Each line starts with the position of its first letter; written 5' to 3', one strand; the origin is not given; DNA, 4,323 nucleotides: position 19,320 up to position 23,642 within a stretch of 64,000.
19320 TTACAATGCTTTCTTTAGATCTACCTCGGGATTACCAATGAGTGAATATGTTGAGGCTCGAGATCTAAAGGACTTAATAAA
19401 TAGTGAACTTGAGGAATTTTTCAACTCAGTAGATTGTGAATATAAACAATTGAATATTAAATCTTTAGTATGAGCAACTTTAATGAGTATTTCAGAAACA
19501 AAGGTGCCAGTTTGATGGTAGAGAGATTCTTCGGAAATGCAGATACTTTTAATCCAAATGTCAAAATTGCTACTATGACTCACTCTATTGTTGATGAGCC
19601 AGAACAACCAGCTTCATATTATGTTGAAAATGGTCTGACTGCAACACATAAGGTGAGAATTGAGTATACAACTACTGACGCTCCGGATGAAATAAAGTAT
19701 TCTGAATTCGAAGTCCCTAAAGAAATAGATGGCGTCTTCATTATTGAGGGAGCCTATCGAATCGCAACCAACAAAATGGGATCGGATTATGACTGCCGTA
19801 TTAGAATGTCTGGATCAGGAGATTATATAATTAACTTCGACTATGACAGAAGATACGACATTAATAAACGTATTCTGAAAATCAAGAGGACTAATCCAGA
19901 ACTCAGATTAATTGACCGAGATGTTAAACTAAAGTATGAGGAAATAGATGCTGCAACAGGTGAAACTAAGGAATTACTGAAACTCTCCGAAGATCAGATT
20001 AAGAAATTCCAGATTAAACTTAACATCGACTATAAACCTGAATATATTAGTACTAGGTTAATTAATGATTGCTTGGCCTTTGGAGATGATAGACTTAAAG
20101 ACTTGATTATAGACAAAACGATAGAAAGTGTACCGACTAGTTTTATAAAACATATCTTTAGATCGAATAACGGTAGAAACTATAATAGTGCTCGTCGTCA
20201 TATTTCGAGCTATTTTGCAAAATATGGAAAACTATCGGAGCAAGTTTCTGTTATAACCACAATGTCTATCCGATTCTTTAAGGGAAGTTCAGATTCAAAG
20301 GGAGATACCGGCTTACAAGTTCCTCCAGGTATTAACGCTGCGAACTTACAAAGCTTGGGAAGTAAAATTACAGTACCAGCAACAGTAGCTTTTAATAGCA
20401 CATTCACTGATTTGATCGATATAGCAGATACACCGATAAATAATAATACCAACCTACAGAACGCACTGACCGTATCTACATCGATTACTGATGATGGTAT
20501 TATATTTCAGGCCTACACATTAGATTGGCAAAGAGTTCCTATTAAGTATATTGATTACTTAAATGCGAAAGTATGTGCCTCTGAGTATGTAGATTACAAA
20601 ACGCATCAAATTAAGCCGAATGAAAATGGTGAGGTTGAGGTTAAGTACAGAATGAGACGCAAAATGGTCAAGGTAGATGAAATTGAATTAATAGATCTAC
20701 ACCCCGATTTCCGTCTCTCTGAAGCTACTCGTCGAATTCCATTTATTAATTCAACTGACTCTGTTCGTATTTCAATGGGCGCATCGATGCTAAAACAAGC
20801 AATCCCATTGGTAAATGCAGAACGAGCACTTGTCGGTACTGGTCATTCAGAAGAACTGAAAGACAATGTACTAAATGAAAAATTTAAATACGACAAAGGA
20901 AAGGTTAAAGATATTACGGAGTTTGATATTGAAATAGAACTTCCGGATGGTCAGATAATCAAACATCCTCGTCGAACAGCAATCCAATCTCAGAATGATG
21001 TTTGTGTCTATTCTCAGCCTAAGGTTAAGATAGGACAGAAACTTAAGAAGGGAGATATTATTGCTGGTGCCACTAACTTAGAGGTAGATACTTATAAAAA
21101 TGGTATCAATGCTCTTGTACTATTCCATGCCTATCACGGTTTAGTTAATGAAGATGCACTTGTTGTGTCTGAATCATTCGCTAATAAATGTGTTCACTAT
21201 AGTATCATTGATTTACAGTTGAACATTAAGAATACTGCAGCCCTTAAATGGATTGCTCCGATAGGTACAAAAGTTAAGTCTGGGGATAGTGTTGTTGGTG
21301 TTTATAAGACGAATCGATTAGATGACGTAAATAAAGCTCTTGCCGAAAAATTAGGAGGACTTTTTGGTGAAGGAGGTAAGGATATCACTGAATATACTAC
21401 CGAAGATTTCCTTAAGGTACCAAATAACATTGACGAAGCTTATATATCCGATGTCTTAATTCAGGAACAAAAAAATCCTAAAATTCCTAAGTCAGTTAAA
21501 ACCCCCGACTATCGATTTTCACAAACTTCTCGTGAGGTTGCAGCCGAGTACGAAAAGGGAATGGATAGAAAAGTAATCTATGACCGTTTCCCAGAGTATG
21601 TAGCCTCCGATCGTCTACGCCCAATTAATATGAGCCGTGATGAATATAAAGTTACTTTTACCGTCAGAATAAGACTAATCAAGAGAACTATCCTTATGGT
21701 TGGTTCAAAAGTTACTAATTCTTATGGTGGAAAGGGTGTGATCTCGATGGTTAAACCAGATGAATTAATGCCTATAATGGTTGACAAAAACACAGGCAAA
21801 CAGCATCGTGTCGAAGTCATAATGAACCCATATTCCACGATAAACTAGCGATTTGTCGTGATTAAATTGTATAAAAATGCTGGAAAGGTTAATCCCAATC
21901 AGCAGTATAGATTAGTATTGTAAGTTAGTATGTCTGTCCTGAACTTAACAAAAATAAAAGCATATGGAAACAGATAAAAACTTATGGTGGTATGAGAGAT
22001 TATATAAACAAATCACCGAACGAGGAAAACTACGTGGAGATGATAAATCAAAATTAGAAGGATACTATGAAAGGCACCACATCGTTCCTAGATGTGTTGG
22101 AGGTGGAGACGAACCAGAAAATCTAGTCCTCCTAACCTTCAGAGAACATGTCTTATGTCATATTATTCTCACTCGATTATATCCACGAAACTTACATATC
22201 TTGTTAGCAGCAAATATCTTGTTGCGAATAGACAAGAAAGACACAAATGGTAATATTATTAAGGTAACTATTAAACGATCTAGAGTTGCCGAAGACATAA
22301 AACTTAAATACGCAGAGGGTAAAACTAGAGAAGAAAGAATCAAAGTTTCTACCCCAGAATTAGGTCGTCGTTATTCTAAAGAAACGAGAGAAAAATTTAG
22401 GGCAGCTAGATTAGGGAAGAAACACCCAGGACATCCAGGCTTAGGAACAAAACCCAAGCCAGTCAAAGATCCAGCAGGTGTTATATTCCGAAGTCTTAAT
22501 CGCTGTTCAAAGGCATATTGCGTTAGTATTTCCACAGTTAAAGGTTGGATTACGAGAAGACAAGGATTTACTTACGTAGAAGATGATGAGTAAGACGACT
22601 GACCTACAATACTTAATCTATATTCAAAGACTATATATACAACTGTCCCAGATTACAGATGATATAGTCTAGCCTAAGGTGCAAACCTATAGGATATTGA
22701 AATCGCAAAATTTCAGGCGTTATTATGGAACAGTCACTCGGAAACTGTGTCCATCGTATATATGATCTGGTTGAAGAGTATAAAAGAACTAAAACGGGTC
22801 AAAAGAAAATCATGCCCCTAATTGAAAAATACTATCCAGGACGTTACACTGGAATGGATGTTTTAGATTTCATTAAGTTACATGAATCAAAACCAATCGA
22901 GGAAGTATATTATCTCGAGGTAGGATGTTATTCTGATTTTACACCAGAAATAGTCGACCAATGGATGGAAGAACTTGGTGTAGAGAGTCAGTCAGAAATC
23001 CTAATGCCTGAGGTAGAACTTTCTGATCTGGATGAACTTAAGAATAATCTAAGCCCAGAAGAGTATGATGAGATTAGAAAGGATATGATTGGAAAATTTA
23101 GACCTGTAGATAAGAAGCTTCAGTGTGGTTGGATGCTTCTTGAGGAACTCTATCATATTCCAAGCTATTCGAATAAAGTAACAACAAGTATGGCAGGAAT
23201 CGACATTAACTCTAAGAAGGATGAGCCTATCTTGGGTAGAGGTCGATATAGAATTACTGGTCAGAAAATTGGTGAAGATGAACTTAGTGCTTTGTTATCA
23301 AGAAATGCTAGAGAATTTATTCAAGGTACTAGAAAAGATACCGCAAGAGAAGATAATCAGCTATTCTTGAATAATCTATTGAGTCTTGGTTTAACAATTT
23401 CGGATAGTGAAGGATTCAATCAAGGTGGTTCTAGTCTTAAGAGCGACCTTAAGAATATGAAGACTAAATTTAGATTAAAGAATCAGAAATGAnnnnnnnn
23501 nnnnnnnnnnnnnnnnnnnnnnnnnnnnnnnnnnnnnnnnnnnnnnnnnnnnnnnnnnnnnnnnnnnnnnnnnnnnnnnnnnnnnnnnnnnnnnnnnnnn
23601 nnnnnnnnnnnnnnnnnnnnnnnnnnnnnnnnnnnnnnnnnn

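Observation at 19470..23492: Beta subunit gene interrupted by an HNH-encoding group I intron in the conserved NPxxxxxR(M)N segment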

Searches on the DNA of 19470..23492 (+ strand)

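Call 6: search_dna_similar(query=window:19470-23492:+, collection=phages, mode=near, max_rows=20)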
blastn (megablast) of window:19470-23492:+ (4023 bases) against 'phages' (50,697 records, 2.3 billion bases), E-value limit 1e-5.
No match.

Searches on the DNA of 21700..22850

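Call 4: search_rna_families(source=window, start=21700, end=22850, threshold=evalue, max_evalue=10, show_alignments=3)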
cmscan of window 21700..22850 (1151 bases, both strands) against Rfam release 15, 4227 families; matches with E-value up to 10: 3.
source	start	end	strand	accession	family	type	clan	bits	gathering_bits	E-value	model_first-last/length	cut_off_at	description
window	22382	22439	-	RF00519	suhB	Gene; sRNA;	CL00108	15.4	41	3.2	1-77/77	no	Makes More Granules Regulator RNA (mmgR)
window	22337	22365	+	RF01880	Xist_exon1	Gene; lncRNA;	-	10.9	50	5.5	1-85/85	no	X-chromosome inactivation gene exon 1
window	22576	22606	+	RF01134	sR30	Gene; snRNA; snoRNA; CD-box;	-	10.7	38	9.7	1-57/57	no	Small nucleolar RNA sR30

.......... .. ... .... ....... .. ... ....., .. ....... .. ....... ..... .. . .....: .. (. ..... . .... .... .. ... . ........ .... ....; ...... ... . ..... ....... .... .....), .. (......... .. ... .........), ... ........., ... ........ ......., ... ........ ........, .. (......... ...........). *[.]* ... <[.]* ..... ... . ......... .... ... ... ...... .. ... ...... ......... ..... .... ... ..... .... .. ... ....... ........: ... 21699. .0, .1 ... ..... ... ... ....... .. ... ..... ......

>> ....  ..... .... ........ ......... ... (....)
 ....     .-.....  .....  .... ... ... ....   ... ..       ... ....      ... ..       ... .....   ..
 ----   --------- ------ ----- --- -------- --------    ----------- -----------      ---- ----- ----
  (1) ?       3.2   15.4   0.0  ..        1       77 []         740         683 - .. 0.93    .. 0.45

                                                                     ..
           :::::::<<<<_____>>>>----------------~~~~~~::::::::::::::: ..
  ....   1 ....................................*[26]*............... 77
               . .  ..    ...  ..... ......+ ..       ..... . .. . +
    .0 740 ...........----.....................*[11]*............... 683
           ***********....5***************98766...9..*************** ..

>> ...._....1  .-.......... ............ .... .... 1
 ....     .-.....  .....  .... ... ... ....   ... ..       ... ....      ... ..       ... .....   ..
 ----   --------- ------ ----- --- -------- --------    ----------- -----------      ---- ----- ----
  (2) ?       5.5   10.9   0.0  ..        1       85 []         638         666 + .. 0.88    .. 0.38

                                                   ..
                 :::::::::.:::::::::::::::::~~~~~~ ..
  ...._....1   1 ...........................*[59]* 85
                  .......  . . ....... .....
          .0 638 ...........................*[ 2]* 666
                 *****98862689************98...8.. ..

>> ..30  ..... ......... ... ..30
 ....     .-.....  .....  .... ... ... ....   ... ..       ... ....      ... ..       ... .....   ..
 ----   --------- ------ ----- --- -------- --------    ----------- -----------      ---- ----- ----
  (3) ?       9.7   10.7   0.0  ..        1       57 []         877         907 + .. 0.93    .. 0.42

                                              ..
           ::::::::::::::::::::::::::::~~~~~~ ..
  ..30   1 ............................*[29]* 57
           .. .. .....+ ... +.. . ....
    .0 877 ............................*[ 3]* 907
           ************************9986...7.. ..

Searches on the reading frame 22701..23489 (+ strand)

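Call 8: search_protein_families(library=pfam, proteins=[window:22701-23489:+], max_evalue=0.1)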
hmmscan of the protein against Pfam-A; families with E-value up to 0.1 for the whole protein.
window:22701-23489:+ (263 aa): 1 family
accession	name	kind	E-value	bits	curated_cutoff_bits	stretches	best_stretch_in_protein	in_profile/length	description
PF20612.3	SHOCT_2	-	0.05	14.2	24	0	117-139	28-50/53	SHOCT domain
